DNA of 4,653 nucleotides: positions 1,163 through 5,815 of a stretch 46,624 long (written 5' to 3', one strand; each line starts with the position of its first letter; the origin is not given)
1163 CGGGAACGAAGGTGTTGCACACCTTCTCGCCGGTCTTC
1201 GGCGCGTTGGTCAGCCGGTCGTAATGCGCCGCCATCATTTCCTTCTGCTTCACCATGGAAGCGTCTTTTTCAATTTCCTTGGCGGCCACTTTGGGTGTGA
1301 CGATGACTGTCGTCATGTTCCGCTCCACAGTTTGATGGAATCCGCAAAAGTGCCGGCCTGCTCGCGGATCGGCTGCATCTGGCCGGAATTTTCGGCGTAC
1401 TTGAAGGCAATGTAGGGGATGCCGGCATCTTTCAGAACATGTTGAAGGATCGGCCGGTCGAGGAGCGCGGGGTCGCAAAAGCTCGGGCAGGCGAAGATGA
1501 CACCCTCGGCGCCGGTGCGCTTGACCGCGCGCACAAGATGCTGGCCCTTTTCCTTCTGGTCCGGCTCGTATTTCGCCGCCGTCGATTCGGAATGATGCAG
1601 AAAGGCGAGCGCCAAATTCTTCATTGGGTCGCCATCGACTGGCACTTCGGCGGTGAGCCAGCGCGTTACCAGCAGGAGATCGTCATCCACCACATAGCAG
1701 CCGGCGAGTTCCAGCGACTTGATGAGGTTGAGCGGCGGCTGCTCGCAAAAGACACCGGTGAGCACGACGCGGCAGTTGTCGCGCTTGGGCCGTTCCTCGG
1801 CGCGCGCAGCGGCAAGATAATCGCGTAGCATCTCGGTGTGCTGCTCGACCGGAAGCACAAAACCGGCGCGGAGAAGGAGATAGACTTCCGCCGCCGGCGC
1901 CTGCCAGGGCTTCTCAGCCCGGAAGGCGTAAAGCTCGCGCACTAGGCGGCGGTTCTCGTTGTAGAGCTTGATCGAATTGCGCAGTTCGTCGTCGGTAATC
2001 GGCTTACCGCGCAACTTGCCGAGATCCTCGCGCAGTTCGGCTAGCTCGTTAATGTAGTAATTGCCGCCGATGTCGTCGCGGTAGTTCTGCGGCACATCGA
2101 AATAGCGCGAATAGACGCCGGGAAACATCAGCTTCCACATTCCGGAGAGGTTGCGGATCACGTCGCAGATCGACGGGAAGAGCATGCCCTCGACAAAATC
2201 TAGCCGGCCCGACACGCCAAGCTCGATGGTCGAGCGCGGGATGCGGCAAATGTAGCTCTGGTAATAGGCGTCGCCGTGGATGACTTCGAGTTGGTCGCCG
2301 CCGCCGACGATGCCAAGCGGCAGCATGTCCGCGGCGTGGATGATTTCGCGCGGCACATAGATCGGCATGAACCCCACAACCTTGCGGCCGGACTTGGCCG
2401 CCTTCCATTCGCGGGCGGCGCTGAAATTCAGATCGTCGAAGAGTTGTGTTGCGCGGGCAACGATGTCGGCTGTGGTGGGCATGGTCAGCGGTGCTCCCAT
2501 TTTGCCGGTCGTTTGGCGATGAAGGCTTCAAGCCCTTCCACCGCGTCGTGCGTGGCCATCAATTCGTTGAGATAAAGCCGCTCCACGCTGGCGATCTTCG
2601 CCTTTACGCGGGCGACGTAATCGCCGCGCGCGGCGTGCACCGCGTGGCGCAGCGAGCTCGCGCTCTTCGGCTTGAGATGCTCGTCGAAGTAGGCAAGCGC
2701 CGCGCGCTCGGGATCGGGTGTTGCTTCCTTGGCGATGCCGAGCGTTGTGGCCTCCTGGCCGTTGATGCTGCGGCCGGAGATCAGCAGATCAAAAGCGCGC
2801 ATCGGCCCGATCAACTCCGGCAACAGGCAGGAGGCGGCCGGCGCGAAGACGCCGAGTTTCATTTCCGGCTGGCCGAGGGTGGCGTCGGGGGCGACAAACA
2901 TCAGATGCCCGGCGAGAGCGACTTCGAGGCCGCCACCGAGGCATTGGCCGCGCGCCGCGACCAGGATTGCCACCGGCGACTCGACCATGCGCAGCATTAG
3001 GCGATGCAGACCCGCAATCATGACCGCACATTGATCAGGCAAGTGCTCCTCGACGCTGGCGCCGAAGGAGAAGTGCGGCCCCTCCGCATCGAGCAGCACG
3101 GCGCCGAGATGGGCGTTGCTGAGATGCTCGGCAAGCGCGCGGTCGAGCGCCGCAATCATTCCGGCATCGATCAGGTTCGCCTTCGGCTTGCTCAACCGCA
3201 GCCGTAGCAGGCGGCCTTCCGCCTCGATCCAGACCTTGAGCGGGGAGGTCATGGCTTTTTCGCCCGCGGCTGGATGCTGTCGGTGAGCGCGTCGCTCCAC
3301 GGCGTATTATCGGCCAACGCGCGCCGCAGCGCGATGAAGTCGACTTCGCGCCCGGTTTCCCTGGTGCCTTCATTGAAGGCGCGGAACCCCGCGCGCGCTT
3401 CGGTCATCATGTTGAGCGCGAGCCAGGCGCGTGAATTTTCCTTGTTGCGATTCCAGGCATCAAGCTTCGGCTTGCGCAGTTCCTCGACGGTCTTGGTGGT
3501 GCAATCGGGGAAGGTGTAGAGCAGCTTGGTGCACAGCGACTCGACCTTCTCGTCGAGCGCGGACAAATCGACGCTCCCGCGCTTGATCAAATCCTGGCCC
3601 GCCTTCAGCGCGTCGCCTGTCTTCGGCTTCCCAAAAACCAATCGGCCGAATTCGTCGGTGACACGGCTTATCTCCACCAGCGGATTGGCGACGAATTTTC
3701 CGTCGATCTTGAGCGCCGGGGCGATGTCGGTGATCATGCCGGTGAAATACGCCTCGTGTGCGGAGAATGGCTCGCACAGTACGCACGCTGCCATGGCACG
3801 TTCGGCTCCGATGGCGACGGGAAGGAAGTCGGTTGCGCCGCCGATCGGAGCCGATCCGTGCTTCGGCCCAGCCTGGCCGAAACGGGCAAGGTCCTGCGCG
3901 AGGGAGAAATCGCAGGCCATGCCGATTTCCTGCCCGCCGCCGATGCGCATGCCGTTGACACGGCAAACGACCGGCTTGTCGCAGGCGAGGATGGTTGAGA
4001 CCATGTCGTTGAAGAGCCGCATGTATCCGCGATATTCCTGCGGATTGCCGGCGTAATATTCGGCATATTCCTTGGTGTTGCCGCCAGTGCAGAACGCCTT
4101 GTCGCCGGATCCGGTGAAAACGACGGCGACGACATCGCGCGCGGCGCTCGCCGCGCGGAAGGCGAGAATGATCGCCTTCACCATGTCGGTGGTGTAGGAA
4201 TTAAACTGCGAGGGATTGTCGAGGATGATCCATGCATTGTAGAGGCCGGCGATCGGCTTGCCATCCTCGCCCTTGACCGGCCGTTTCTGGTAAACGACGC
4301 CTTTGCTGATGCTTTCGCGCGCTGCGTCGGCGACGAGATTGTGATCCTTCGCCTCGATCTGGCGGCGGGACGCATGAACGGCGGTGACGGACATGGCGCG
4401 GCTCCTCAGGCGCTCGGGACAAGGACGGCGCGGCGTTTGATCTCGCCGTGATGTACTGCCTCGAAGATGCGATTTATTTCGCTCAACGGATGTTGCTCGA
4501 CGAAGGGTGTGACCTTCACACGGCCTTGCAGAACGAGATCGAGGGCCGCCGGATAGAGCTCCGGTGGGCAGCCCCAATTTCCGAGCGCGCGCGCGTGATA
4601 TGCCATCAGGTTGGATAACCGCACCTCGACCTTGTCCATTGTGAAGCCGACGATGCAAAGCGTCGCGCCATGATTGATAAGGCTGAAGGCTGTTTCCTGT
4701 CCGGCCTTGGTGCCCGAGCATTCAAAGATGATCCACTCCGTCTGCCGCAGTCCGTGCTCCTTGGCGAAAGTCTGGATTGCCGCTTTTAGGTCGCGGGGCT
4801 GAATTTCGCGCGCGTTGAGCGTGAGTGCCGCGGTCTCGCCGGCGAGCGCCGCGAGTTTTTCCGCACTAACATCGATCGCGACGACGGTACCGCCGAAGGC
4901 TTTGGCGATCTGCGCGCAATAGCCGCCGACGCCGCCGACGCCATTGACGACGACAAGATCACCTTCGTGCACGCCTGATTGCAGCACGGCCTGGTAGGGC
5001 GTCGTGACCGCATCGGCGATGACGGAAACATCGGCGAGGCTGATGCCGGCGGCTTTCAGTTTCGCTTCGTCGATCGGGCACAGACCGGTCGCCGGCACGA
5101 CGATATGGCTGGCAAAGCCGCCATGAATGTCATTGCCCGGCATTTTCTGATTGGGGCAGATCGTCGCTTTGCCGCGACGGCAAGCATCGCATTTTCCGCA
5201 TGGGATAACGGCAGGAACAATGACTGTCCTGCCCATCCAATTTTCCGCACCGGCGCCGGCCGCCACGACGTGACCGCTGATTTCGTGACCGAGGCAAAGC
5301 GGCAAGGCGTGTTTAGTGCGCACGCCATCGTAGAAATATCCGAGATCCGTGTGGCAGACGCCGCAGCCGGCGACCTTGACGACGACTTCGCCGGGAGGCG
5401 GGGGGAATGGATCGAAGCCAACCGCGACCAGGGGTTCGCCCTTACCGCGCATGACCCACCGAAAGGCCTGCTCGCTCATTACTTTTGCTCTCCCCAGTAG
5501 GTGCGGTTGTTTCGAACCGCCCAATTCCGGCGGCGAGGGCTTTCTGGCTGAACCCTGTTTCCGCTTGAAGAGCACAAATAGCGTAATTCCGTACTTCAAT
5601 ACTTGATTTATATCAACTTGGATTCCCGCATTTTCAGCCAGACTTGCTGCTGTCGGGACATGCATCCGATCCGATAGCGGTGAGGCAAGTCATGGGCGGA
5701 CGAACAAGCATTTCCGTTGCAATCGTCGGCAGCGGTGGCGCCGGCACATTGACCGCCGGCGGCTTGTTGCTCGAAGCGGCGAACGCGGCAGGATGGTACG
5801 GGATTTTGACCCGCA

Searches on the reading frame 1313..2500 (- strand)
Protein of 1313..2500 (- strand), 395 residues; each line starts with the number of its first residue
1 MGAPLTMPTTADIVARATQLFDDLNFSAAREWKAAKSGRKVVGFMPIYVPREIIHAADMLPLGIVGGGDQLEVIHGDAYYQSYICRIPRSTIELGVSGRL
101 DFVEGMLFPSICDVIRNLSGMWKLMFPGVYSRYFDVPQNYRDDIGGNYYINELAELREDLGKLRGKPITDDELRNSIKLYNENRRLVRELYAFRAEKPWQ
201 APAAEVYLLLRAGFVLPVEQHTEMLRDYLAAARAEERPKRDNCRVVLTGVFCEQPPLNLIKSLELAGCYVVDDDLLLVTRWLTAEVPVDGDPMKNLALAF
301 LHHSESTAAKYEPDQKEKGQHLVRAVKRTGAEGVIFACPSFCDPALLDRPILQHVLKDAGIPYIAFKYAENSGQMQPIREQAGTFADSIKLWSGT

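Call 58: search_protein_families(library=ncbifam, proteins=[window:1313-2500:-], max_evalue=1e-20)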
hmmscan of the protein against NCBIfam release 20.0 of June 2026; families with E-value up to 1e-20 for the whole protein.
window:1313-2500:- (395 aa): 4 families
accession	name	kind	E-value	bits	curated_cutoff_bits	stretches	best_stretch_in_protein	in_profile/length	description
TIGR02263.1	benz_CoA_red_C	equivalog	2.4e-212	704.8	421.15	1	10-389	1-380/380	benzoyl-CoA reductase subunit C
NF052456.1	HyiscapDhHadC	equivalog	8.8e-62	209.1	700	1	35-387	24-370/372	(R)-2-hydroxyisocaproyl-CoA dehydratase subunit beta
TIGR03190.1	benz_CoA_bzdN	equivalog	2.4e-38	131.9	453.8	1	27-368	16-351/377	benzoyl-CoA reductase, bzd-type, subunit N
NF040772.1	double_cubane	equivalog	3.5e-31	108.6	350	1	30-366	11-349/372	double-cubane-cluster-containing anaerobic reductase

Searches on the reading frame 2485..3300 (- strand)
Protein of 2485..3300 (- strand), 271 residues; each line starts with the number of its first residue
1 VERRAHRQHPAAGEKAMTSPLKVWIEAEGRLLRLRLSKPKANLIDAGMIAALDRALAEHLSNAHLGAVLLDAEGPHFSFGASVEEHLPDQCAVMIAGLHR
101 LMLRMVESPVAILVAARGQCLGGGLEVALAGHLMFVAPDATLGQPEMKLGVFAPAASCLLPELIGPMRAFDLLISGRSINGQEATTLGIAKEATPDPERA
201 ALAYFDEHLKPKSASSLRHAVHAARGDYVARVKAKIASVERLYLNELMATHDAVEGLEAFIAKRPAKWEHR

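Call 58: search_protein_families(library=ncbifam, proteins=[window:2485-3300:-], max_evalue=1e-20)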
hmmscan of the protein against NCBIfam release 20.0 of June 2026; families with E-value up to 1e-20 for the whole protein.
window:2485-3300:- (271 aa): 7 families
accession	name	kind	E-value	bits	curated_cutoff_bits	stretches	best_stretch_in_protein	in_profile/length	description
TIGR03189.1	dienoyl_CoA_hyt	equivalog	4.8e-123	409.4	292.5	1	21-271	1-251/251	cyclohexa-1,5-dienecarbonyl-CoA hydratase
NF005803.0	PRK07658.1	equivalog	9e-30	103.9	313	1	26-269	7-255/257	enoyl-CoA hydratase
NF051848.1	EnCoAHydtEchA19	equivalog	9.4e-26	90.9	400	1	23-271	2-258/258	enoyl-CoA hydratase EchA19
NF004517.0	PRK05862.1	equivalog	3.9e-23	82.3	396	1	23-271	6-257/257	enoyl-CoA hydratase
NF006013.0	PRK08150.1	subfamily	7.9e-23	81.1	232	1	24-267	9-255/259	crotonase/enoyl-CoA hydratase family protein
NF006566.0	PRK09076.1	subfamily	1e-22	81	286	1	24-270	8-259/260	enoyl-CoA hydratase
NF006008.0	PRK08139.1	equivalog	7.1e-22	78.2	313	1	22-270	12-265/266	enoyl-CoA hydratase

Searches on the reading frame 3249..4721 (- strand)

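Call 58: search_protein_families(library=ncbifam, proteins=[window:3249-4721:-], max_evalue=1e-20)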
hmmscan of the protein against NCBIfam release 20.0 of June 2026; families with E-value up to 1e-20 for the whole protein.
window:3249-4721:- (490 aa): 22 families
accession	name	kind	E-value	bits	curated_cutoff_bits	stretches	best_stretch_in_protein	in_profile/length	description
TIGR03200.1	dearomat_oah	equivalog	1.5e-190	632.9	464.45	1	125-483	2-359/360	6-oxocyclohex-1-ene-1-carbonyl-CoA hydratase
TIGR03210.1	badI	equivalog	9.9e-33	113.5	467.6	1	163-341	13-187/256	2-ketocyclohexanecarboxyl-CoA hydrolase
NF005637.0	PRK07396.1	equivalog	8e-31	107.4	380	1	163-342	24-201/273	1,4-dihydroxy-2-naphthoyl-CoA synthase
NF046063.1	oxepin_alt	equivalog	4.6e-29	101.7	300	1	165-335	13-182/254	oxepin-CoA hydrolase, alternative type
TIGR01929.1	menB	equivalog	1e-28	100.6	342.7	1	164-341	15-190/259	1,4-dihydroxy-2-naphthoyl-CoA synthase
NF051848.1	EnCoAHydtEchA19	equivalog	6.2e-26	91.5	400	1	165-336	13-183/258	enoyl-CoA hydratase EchA19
TIGR02280.1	PaaB1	equivalog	1.9e-25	89.8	345.15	1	165-333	12-178/256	2-(1,2-epoxy-1,2-dihydrophenyl)acetyl-CoA isomerase PaaG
NF004840.0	PRK06190.1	equivalog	3.7e-25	89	253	1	165-336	17-184/260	enoyl-CoA hydratase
NF004475.0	PRK05809.1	subfamily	1.3e-24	87.1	394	1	163-334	15-183/260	short-chain-enoyl-CoA hydratase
NF004796.0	PRK06144.1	subfamily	1.9e-24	86.6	272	1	163-355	19-212/262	enoyl-CoA hydratase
NF005802.0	PRK07657.1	equivalog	3.1e-24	85.9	363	1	164-341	16-190/260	enoyl-CoA hydratase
NF006109.0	PRK08260.1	subfamily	3.7e-24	85.5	320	1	164-336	16-201/296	enoyl-CoA hydratase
NF004517.0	PRK05862.1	equivalog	5e-24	85.2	396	1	163-339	15-185/257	enoyl-CoA hydratase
NF004525.0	PRK05870.1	equivalog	8.2e-24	84.9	285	1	163-337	14-184/249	enoyl-CoA hydratase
NF005700.0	PRK07511.1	subfamily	1e-23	84.3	274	1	166-333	17-183/260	enoyl-CoA hydratase family protein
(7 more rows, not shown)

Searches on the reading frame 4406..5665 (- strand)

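Call 58: search_protein_families(library=ncbifam, proteins=[window:4406-5665:-], max_evalue=1e-20)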
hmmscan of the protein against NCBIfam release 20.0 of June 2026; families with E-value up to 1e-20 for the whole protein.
window:4406-5665:- (419 aa): 16 families
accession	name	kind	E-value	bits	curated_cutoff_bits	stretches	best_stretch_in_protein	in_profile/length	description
TIGR03201.1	dearomat_had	equivalog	1.3e-168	560.5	338.65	1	69-417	1-349/349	6-hydroxycyclohex-1-ene-1-carbonyl-CoA dehydrogenase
NF041097.1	keto_inos_dh_IolM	equivalog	1.9e-36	125.5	450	1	85-403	47-376/389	scyllo-inosose 3-dehydrogenase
NF006940.0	PRK09422.1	equivalog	1.8e-34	119.2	344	1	92-415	25-333/338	alcohol dehydrogenase AdhP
NF010344.0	PRK13771.1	subfamily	1.5e-33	116.2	349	1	89-410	23-326/334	putative alcohol dehydrogenase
NF047908.1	AldhRedAhr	equivalog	1.9e-33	115.8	470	1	70-415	7-333/335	NADPH-dependent aldehyde reductase Ahr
TIGR03451.1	mycoS_dep_FDH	equivalog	9.9e-31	106.8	512.9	1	73-414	8-356/358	S-(hydroxymethyl)mycothiol dehydrogenase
NF003808.0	PRK05396.1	equivalog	2.1e-30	105.8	380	1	91-407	25-331/341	L-threonine 3-dehydrogenase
TIGR00692.1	tdh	equivalog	2.3e-27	95.9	458.35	1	90-407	22-331/340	L-threonine 3-dehydrogenase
NF007642.0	PRK10309.1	equivalog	4.5e-25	88.6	550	1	92-344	26-264/347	galactitol-1-phosphate 5-dehydrogenase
NF007489.0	PRK10083.1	equivalog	1.9e-24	86.3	376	1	89-386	22-304/339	Zn-dependent oxidoreductase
TIGR02822.1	adh_fam_2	subfamily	3.3e-24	85.6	283.5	1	89-303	25-233/329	zinc-binding alcohol dehydrogenase family protein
TIGR03989.1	Rxyl_3153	subfamily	1.7e-23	83.5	440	0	87-171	22-106/370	NDMA-dependent alcohol dehydrogenase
NF041172.1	AcrlCoa_red_Thmprot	equivalog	1.7e-23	83.1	500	1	91-404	25-321/334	acryloyl-CoA reductase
NF007375.0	PRK09880.1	equivalog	3.9e-23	81.8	469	1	93-390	29-315/344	L-idonate 5-dehydrogenase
TIGR02818.1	adh_III_F_hyde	equivalog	1.1e-22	80.6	543.95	0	75-412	10-364/368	S-(hydroxymethyl)glutathione dehydrogenase/class III alcohol dehydrogenase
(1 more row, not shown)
